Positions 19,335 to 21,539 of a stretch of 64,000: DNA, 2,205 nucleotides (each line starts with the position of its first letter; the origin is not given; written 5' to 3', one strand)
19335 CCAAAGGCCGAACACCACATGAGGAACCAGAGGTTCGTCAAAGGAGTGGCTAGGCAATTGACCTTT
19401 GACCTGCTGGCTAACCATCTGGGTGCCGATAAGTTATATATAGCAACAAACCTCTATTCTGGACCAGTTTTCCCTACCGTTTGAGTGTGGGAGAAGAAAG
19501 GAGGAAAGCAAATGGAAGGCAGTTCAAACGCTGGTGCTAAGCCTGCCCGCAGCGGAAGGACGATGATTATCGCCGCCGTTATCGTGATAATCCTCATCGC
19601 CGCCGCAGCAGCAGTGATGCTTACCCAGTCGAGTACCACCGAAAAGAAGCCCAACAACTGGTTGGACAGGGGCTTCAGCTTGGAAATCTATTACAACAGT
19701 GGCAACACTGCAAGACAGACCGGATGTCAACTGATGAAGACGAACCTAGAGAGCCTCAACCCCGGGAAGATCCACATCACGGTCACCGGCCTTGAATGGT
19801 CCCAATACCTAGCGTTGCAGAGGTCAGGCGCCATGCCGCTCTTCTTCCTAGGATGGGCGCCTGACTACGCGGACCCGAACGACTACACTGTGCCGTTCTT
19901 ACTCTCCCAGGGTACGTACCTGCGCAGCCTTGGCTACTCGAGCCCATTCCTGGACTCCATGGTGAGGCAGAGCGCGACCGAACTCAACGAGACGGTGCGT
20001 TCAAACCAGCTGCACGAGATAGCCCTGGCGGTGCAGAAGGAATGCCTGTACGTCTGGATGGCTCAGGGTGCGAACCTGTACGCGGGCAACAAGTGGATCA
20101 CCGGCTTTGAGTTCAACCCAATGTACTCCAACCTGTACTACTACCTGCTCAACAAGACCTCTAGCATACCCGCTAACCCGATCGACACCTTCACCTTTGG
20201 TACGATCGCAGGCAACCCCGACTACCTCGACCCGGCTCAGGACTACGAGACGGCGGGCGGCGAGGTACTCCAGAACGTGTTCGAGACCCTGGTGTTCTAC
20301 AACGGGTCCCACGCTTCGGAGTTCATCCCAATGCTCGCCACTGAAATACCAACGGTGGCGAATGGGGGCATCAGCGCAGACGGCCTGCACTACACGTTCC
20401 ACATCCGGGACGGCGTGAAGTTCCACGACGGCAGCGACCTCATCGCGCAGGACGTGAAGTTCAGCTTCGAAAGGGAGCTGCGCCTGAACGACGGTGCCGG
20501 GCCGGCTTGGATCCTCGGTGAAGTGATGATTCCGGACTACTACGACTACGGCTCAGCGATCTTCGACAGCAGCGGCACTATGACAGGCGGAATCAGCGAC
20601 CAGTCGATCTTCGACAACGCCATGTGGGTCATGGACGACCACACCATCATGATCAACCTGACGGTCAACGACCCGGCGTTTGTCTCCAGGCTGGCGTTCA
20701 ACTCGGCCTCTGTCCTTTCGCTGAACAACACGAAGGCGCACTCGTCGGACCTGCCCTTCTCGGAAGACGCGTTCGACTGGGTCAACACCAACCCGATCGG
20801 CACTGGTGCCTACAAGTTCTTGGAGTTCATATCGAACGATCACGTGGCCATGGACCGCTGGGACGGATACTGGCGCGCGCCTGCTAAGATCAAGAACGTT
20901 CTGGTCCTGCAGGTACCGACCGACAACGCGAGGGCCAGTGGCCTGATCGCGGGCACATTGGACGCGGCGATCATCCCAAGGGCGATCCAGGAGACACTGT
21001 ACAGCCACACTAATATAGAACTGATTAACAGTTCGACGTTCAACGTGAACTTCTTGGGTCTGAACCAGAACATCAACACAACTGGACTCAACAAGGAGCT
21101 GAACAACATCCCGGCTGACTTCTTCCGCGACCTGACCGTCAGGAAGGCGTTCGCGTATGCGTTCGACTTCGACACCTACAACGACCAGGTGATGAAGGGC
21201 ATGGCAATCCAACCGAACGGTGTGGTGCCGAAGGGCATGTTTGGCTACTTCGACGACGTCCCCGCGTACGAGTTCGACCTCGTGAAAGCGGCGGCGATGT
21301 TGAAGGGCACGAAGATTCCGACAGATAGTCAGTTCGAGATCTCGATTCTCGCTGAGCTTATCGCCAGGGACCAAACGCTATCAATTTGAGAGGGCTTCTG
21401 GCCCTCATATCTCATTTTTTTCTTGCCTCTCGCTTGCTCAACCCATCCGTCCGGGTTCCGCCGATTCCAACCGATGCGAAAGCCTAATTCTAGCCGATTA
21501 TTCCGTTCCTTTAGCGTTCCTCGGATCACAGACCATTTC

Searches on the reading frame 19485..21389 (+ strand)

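Call 78: search_protein_families(library=pfam, proteins=[window:19485-21389:+], max_evalue=0.00001)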
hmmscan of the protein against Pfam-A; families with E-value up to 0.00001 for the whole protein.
window:19485-21389:+ (634 aa): 1 family
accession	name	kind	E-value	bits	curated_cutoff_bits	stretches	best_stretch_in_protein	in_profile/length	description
PF00496.27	SBP_bac_5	-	1.9e-68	231.7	32.4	2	280-617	2-284/368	Bacterial extracellular solute-binding proteins, family 5 Middle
